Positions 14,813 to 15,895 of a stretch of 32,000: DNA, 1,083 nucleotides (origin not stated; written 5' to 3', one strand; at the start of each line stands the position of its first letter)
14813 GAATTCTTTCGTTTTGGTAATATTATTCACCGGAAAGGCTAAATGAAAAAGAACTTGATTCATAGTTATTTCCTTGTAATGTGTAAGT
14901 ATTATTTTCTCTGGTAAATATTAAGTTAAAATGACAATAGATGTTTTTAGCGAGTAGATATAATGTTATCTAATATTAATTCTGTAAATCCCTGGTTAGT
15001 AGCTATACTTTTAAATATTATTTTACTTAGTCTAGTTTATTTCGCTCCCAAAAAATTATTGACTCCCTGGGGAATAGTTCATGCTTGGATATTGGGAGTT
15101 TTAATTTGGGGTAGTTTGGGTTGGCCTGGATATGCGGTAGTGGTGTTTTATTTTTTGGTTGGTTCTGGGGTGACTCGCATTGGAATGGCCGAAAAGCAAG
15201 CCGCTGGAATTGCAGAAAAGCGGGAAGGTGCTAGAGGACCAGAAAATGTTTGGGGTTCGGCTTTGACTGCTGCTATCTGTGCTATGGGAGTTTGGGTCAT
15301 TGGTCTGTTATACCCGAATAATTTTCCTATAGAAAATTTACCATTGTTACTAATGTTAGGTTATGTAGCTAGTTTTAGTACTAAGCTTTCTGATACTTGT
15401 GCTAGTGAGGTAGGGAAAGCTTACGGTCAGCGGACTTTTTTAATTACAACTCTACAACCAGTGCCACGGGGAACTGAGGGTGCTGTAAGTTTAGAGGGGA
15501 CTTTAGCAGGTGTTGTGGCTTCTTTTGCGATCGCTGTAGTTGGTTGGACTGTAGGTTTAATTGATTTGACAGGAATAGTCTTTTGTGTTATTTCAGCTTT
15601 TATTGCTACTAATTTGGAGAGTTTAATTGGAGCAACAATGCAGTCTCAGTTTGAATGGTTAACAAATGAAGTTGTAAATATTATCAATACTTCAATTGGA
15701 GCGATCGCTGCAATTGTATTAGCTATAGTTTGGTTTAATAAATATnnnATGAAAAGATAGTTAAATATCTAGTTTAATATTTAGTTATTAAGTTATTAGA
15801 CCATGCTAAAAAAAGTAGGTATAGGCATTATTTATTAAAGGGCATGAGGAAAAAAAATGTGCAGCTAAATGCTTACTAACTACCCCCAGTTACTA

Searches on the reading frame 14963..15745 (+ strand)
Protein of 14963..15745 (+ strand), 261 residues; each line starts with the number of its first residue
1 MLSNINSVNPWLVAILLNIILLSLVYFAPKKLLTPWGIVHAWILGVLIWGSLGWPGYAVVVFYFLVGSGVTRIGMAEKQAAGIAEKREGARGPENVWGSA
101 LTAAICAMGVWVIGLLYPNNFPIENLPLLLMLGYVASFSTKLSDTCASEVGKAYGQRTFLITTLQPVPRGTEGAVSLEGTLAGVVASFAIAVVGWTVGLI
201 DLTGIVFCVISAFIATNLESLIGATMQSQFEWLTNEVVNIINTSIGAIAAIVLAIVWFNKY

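Call 33: search_protein_families(library=pfam, proteins=[window:14963-15745:+], max_evalue=0.001)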
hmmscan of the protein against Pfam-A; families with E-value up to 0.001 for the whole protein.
window:14963-15745:+ (261 aa): 1 family
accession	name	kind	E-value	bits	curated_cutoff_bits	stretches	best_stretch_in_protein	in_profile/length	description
PF01940.21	DUF92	-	7.2e-67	225.8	27.5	1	19-247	2-251/251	Integral membrane protein DUF92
